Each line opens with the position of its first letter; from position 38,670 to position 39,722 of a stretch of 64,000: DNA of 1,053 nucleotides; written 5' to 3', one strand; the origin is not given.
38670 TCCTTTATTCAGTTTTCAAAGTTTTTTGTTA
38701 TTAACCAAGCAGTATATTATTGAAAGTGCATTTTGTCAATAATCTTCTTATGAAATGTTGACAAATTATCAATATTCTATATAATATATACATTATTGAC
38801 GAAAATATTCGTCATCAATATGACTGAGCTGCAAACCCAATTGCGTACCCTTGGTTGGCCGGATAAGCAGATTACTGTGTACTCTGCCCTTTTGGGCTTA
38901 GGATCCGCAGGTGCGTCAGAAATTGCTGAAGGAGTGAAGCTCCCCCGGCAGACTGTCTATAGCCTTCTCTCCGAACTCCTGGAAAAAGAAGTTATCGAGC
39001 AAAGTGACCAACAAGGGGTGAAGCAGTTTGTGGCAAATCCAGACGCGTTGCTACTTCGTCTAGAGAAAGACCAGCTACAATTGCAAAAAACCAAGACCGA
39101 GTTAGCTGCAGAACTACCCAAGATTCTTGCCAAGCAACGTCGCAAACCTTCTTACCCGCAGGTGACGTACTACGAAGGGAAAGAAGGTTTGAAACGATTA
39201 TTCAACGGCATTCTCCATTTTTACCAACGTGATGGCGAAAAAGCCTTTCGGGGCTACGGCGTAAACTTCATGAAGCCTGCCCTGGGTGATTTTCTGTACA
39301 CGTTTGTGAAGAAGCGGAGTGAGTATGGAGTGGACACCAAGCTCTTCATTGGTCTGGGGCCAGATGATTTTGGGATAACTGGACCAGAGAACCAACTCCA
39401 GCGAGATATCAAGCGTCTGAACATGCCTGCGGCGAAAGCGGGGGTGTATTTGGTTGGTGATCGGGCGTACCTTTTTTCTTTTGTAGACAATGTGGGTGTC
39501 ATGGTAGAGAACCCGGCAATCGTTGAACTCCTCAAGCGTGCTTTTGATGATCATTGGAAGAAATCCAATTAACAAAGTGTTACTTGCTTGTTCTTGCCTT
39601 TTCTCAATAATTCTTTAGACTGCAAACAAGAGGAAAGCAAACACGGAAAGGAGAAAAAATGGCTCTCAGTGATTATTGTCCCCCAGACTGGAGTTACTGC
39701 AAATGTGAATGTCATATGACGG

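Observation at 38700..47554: Three paralogous TrmB-family regulators, each with its own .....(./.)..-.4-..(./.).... dyad at the promoter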

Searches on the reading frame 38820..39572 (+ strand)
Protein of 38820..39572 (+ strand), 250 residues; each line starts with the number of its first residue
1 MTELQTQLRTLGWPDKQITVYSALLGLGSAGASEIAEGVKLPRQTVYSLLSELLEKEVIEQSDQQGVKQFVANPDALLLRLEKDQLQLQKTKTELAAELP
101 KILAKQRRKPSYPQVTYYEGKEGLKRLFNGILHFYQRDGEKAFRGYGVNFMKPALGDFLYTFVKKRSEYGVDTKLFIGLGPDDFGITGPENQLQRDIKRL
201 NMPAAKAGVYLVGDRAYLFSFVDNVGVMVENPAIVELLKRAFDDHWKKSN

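Call 5: search_protein_families(library=pfam, proteins=[window:38820-39572:+], max_evalue=0.1)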
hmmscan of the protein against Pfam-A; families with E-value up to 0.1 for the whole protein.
window:38820-39572:+ (250 aa): 7 families
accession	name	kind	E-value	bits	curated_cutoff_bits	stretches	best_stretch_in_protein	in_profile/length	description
PF01978.25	TrmB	-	6.6e-11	42.3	25.6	1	9-65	2-58/68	Sugar-specific transcriptional regulator TrmB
PF24033.1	DUF7342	-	0.00071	20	31.6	1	31-107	19-94/150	Family of unknown function (DUF7342)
PF09339.16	HTH_IclR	-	0.0052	17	22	1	30-61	19-50/52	IclR helix-turn-helix domain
PF03965.22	Penicillinase_R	-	0.016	16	22.6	1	20-72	8-64/115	Penicillinase repressor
PF13412.12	HTH_24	-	0.022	14.8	21.9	1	33-60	21-48/48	Winged helix-turn-helix DNA-binding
PF13545.12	HTH_Crp_2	-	0.046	14.1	27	0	34-77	27-67/70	Crp-like helix-turn-helix domain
PF24270.1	HTH_Cmi2_C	-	0.074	13.7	27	0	28-64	87-123/125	Cmi2, C-terminal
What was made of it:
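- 38820..39572 (+): P1: TrmB-family regulator, 250 aa. True start is ATG 38820. Recognition helix motif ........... PF01978 42.3 bits (call 5).
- PF01978 hits (call 5).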

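Call 6: search_protein_families(library=ncbifam, proteins=[window:38820-39572:+], max_evalue=0.1)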
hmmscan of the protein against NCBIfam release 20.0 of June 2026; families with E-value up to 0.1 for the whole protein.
window:38820-39572:+ (250 aa): 8 families
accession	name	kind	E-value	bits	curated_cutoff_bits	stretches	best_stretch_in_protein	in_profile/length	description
NF040851.1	tran_reg_TrmB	equivalog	0.00057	19.1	600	1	3-111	6-110/338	HTH-type sugar-sensing transcriptional regulator TrmB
NF053606.1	Sta1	subfamily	0.0018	18.3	80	1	14-66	19-71/100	Sta1 family transcriptional regulator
NF047392.1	TransRegTrmBHalo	equivalog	0.0023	17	500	1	15-78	20-83/349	HTH-type sugar sensing transcriptional regulator TrmB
TIGR01884.1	cas_HTH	subfamily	0.0034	16.8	60.2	1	15-64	142-191/202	CRISPR-associated CARF protein Csa3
NF007339.0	PRK09834.1-1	equivalog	0.0045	16.3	299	1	20-62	29-71/271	DNA-binding transcriptional regulator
NF047390.1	TransRegTrmBL1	equivalog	0.0058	15.6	650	1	3-87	5-89/341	HTH-type sugar sensing transcriptional regulator TrmBL1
NF040939.2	trans_reg_lrs14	equivalog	0.021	14.9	90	1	15-66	21-73/103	Lrs14 family HTH-type transcriptional regulator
NF003442.0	PRK04976.1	equivalog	0.079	12.9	132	0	43-104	12-69/211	molecular chaperone TorD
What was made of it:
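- On TrmB family (Pfam PF01978 / IPR002831): No sequence-level Pfam or NCBIfam hit (calls 5, 6).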

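Call 17: find_homologous_proteins(query=window:38820-39569:+)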
Query window:38820-39569:+ (250 aa): 42 proteins with E <= 0.001 among 939 candidates.
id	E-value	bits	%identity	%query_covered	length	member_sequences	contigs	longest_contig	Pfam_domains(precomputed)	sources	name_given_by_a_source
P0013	2.5e-161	553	100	100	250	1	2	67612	PF01978.26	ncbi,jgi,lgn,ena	ncbi:MAG: helix-turn-helix domain-containing protein [Patescibacteria group bacterium]|jgi:predicted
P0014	3.6e-92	326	63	98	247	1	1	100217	PF01978.26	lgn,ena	-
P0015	4.3e-77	277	53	98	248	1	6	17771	PF01978.26,PF09339.17,PF12802.14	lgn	-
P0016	4.4e-76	274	52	96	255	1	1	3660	PF01978.26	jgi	jgi:HTH-type transcriptional regulator, sugar sensing transcriptional regulator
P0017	4.9e-75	270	52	99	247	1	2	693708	PF01978.26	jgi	jgi:predicted transcriptional regulator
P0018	4.4e-74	267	51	97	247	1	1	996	PF01978.26,PF14947.13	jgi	jgi:sugar-specific transcriptional regulator TrmB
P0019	1.0e-72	263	50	97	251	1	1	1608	PF01978.26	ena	-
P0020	2.7e-72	261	51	99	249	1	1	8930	PF01978.26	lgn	-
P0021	1.6e-71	259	53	96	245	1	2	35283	PF13412.13,PF01978.26,PF09339.17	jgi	jgi:sugar-specific transcriptional regulator TrmB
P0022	2.2e-71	258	51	97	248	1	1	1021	PF01978.26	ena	-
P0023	2.4e-71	258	50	98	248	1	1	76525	PF01978.26,PF09339.17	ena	-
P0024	4.8e-71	257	51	99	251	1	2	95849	PF01978.26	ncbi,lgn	-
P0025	5.8e-71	257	51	96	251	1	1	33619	PF01978.26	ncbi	-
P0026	8.8e-71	256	52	98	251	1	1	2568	PF01978.26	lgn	-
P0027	1.4e-70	256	51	96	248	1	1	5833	PF01978.26,PF09339.17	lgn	-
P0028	1.1e-69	253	47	95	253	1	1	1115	PF01978.26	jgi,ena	-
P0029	4.1e-69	251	48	95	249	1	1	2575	PF01978.26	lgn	-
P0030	1.3e-68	249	51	96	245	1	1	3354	PF01978.26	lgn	-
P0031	2.8e-68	248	50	98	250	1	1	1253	PF01978.26,PF12802.14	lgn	-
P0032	2.3e-64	235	49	99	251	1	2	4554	PF01047.29,PF01978.26,PF12802.14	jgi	jgi:predicted DNA-binding transcriptional regulator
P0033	6.4e-64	234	52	88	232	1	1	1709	PF01978.26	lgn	-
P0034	8.8e-63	230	45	98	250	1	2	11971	PF01978.26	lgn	-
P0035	2.7e-62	228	47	98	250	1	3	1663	PF01978.26,PF09339.17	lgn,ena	-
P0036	1.5e-60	223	46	100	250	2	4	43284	PF01978.26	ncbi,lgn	-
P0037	1.6e-60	223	46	96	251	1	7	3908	PF01978.26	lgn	-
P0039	1.7e-57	213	44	98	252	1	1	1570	PF01978.26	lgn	-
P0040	1.0e-55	207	43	98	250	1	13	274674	PF01978.26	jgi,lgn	jgi:sugar-specific transcriptional regulator TrmB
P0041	1.8e-55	206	44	99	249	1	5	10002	PF01978.26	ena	-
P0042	1.2e-54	203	48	91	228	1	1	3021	PF01978.26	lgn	-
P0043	1.6e-53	200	44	98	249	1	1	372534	PF01978.26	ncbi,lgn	-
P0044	1.8e-53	200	43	97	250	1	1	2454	PF01978.26,PF13545.13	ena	-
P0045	1.8e-53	200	41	97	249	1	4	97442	PF01978.26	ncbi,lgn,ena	-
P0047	5.3e-52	195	43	96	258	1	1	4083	PF01978.26,PF09339.17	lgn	-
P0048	5.6e-52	195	44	96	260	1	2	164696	PF01978.26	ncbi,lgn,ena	ncbi:MAG: helix-turn-helix domain-containing protein [Patescibacteria group bacterium]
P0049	5.7e-51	191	40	97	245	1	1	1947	PF01978.26,PF12802.14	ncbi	-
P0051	2.1e-50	190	44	96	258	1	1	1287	PF01978.26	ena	-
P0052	7.7e-49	184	41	96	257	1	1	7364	PF01978.26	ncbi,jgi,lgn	ncbi:MAG: hypothetical protein RLZZ283_163 [Candidatus Parcubacteria bacterium]|jgi:hypothetical pro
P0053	6.8e-45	171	39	97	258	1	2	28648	PF01978.26,PF09339.17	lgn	-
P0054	5.8e-40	155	41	81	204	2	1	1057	PF01978.26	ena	-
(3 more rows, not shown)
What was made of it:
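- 38820..39572 (+): Identical database protein P0013 is 250 aa (call 17).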

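Call 29: find_related_loci(query=A4, collection=genome_contigs, flank=10000)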
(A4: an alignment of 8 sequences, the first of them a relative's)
Query A4 (250 aa) in genome_contigs; peptide patterns used: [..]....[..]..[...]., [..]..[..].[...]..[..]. (x = any residue, [..] = any of these).
37 stretches matched a pattern; 7 encode a relative of the query (tblastn E <= 1e-3); 7 distinct loci.
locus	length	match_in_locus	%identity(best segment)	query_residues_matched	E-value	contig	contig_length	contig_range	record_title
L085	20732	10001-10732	53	6-249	4e-80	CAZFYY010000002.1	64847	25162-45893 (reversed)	MAG TPA_asm: uncultured Gammaproteobacteria bacterium isolate SRP296810_co1_333 genome assembly, contig: NODE_360_length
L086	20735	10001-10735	50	4-248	1e-78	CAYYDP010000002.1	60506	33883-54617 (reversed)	MAG TPA_asm: uncultured Gammaproteobacteria bacterium isolate SRP239054_co1_193 genome assembly, contig: NODE_261_length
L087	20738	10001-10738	51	2-248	2e-75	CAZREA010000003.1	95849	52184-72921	MAG TPA_asm: uncultured Gammaproteobacteria bacterium isolate SRP342105_co2_22 genome assembly, contig: NODE_183_length_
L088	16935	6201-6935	49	5-248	7e-73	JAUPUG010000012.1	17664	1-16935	MAG: Patescibacteria group bacterium isolate erpe_2018_sw_12hr_WHONDRS-SW48-000089_B_bin.38 scaffold_76915, whole genome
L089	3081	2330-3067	45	4-249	1e-67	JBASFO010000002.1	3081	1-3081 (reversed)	MAG: Minisyncoccia bacterium isolate MFD03500_ilm_asm_bin15 k127_93570, whole genome shotgun sequence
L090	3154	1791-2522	43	8-249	3e-63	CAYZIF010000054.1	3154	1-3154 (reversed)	MAG TPA_asm: uncultured Candidatus Saccharibacteria bacterium isolate ERP113451_co1_213 genome assembly, contig: NODE_49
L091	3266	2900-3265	43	8-129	2e-24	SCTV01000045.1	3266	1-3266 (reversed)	MAG: Patescibacteria group bacterium isolate FW305_bin.8 FW305_bin.8-22325, whole genome shotgun sequence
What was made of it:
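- Tried and rejected: Repeating with 8 closer sequences returned only 7 loci (call 29).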

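Call 45: search_solved_structures(query=A3, max_evalue=1, show_alignments=1)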
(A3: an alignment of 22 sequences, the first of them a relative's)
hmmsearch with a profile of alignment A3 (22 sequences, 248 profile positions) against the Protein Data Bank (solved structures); distinct sequences matched with E-value up to 1: 35.
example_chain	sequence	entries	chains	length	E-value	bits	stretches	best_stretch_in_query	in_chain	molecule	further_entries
3qph_A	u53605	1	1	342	3.1e-05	26.8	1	2-106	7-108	TrmB, a global transcription regulator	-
1sfx_A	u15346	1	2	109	4.1e-05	26.4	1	2-66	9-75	Conserved hypothetical protein AF2008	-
5k5o_A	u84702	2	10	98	0.00021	24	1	18-82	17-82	AspA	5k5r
4rs8_A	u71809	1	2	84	0.00024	23.9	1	18-80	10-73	AspA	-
5k1y_C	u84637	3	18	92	0.00024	23.8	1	18-80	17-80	AspA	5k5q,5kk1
5bqt_A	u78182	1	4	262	0.00025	23.8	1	7-102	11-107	Putative HTH-type transcriptional regulator TrmBL2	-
5box_A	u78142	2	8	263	0.00025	23.8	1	7-102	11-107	Putative HTH-type transcriptional regulator TrmBL2 | TrmBL2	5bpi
5bpd_A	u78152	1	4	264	0.00026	23.8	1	7-102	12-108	TrmBL2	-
8za5_A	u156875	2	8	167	0.013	18.1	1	2-66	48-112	MarR-family transcriptional regulator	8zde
7fby_A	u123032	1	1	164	0.016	17.9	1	8-93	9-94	Transcriptional regulatory protein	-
9vg2_A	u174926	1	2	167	0.018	17.7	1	2-66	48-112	MarR-family transcriptional regulator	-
9w4v_A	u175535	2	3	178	0.02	17.5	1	8-93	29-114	Uncharacterized HTH-type transcriptional regulator PH0140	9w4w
2d1h_A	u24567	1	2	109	0.051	16.2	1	10-67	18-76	109aa long hypothetical transcriptional regulator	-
4hbl_A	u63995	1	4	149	0.054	16.2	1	2-113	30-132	Transcriptional regulator, MarR family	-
3g3z_A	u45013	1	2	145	0.074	15.7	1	15-61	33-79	Transcriptional regulator, MarR family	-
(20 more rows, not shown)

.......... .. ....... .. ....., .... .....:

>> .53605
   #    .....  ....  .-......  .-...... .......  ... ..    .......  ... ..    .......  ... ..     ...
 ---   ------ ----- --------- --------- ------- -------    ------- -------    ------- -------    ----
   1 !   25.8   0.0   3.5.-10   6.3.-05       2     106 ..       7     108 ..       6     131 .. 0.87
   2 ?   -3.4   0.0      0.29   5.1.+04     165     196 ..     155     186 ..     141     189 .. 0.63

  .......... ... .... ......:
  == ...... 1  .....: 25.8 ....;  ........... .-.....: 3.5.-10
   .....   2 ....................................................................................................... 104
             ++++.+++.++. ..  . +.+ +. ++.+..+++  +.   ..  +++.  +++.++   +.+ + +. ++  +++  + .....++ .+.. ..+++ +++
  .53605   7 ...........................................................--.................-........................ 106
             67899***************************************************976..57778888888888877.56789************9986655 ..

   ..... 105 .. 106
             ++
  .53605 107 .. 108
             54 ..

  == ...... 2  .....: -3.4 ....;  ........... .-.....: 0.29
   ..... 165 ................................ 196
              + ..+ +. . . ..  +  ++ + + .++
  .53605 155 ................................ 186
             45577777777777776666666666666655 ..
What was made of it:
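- On TrmB family (Pfam PF01978 / IPR002831): The profile aligns to TrmB 3QPH residues 7-108, including this helix (call 45).
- Closest known: TrmBL2. Same: Sequence-profile hit over wHTH plus helix (call 45).
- Profile hits to TrmB 3QPH and TrmBL2 5BOX/5BPD over the wHTH plus helix (call 45).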

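Call 55: predict_structure(alignment_id=A3)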
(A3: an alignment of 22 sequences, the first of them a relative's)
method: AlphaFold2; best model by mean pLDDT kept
length: 250 residues; sequences in the alignment: 22
mean_pLDDT: 90.1   pTM: 0.55
mean pLDDT of the five models: 90.1, 89.9, 90.0, 89.3, 89.2
residues with pLDDT >= 90: 175; 70-90: 62; 50-70: 13; < 50: 0
segments of 3 or more residues with pLDDT < 50: none
pLDDT, mean of each block of 10 residues (from residue 1): 86 94 94 95 96 95 92 90 91 89 68 89 96 91 92 85 91 93 69 86 92 96 95 95 93
secondary structure, 60 per line:
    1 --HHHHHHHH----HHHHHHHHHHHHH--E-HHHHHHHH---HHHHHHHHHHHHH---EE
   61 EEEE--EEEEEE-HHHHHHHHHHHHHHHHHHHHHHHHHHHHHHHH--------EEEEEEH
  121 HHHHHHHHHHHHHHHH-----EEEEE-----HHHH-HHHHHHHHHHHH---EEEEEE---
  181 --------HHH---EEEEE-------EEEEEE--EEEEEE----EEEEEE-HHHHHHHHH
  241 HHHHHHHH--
elements in order: H3-10 H15-27 H32-39 H43-55 E59-64 E67-72 H74-105 E114-119 H120-136 E142-146 H152-155 H157-168 E172-177 E195-199 E207-212 E215-220 E225-230 H232-248
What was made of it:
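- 38820..39572 (+): AlphaFold model pLDDT 90 shows wHTH, long helix and alpha/beta C-domain (call 55).
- On TrmB family (Pfam PF01978 / IPR002831): The model has a continuous helix at residues 74-105 with pLDDT about 90 (call 55).
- AlphaFold model with pLDDT 90 (call 55).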

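Call 57: fold_search(model_id=the predicted structure, library=pdb)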
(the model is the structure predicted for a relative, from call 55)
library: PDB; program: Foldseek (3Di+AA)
matches with E <= 10: 1523; with E <= 0.001: 12
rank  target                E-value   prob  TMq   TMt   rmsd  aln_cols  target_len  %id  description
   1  5bpd_B                1.3e-10  1.00  0.41  0.39  15.1       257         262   14  Structure of TrmBL2, an archaeal chromatin protein, shows a novel mode of DNA binding. (released 2015-09-02)
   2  5box_A                2.4e-10  1.00  0.37  0.35  15.9       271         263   16  Structure of TrmBL2, an archaeal chromatin protein, shows a novel mode of DNA binding. (released 2015-09-02)
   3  5bpd_C                3.1e-10  1.00  0.43  0.42   9.5       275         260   14  Structure of TrmBL2, an archaeal chromatin protein, shows a novel mode of DNA binding. (released 2015-09-02)
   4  5bpd_D                3.1e-10  1.00  0.38  0.37   9.7       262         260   14  Structure of TrmBL2, an archaeal chromatin protein, shows a novel mode of DNA binding. (released 2015-09-02)
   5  5bqt_A                3.1e-10  1.00  0.38  0.37  14.0       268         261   15  Structure of TrmBL2, an archaeal chromatin protein, shows a novel mode of DNA binding. (released 2015-09-02)
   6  5bqt_B                3.1e-10  1.00  0.36  0.35  13.9       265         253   15  Structure of TrmBL2, an archaeal chromatin protein, shows a novel mode of DNA binding. (released 2015-09-02)
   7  5bpi_D                5.6e-10  1.00  0.41  0.40   9.4       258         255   14  Structure of TrmBL2, an archaeal chromatin protein, shows a novel mode of DNA binding. (released 2015-09-02)
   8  5bpi_C                6.8e-10  1.00  0.42  0.41   9.9       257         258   15  Structure of TrmBL2, an archaeal chromatin protein, shows a novel mode of DNA binding. (released 2015-09-02)
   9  3qph_A                1.6e-07  1.00  0.42  0.33   9.1       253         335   13  The three-dimensional structure of TrmB, a global transcriptional regulator of the hyperthermophilic archaeon Pyrococc (released 2012-05-30)
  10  2o8r_B                2.8e-04  1.00  0.36  0.17   5.9       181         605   15  Crystal Structure of Polyphosphate Kinase from Porphyromonas Gingivalis (released 2006-12-19)
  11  1sfx_A                5.1e-04  1.00  0.32  0.70   5.2        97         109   24  X-ray crystal structure of putative HTH transcription regulator from Archaeoglobus fulgidus (released 2004-08-03)
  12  9uri_A                5.4e-04  1.00  0.37  0.17  20.1       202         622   12  apo form of polyphosphate kinase 1 (PPK1) (released 2026-03-04)
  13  4rs8_B                1.6e-03  1.00  0.25  0.72   6.8        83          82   20  Apo structure of novel pNOB8 plasmid centromere binding protein (released 2015-09-16)
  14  6pcp_B                1.6e-03  1.00  0.27  0.48  12.3       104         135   18  Mechanism for regulation of DNA binding of Bordetella bronchiseptica BpsR by 6-hydroxynicotinic acid (released 2019-11-06)
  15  6cmv_B                2.0e-03  1.00  0.34  0.70   3.0       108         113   20  Crystal structure of Archaeal Biofilm Regulator (AbfR2) from Sulfolobus acidocaldarius (released 2018-11-14)
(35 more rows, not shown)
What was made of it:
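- On TrmB family (Pfam PF01978 / IPR002831): The domain alone also matches PLD-like folds (PPK, vaccinia F13) (call 57).
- On TrmBL2-type chromatin protein: The structural resemblance is the closest found (call 57).
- Closest known: TrmBL2. Same: Best full-length structural match (Foldseek E 1e-10, about 260 aa, call 57).
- Full-length Foldseek matches to TrmBL2 (E 1e-10) and TrmB (call 57).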

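Call 70: search_protein_representatives(alignment_id=A5)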
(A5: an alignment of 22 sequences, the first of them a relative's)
Query: 22 sequences, 250 profile positions. Proteins with E-value up to 0.001 (for the whole library): 17285; up to 1e-10: 9411; up to 1e-30: 774. The best 150 are listed.
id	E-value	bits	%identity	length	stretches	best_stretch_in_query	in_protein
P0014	7.8e-102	356.4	-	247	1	2-247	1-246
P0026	1.7e-92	325.8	-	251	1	2-249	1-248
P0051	3.3e-92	324.8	-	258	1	2-249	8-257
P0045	6.5e-89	314.0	-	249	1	4-249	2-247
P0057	1.3e-77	277.0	-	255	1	3-248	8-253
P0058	3.9e-73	262.3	-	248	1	2-248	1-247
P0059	5.9e-73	261.8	-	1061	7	5-247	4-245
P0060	1.2e-72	260.7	-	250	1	6-249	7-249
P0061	5.6e-72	258.6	-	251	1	5-249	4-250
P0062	1.1e-70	254.3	-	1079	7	4-247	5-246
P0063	1.7e-70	253.7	-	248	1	3-248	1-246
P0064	3.0e-69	249.6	-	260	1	5-248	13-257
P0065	9.8e-66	238.1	-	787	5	3-248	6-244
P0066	7.7e-65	235.2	-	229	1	20-247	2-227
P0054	8.5e-62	225.2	-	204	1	2-208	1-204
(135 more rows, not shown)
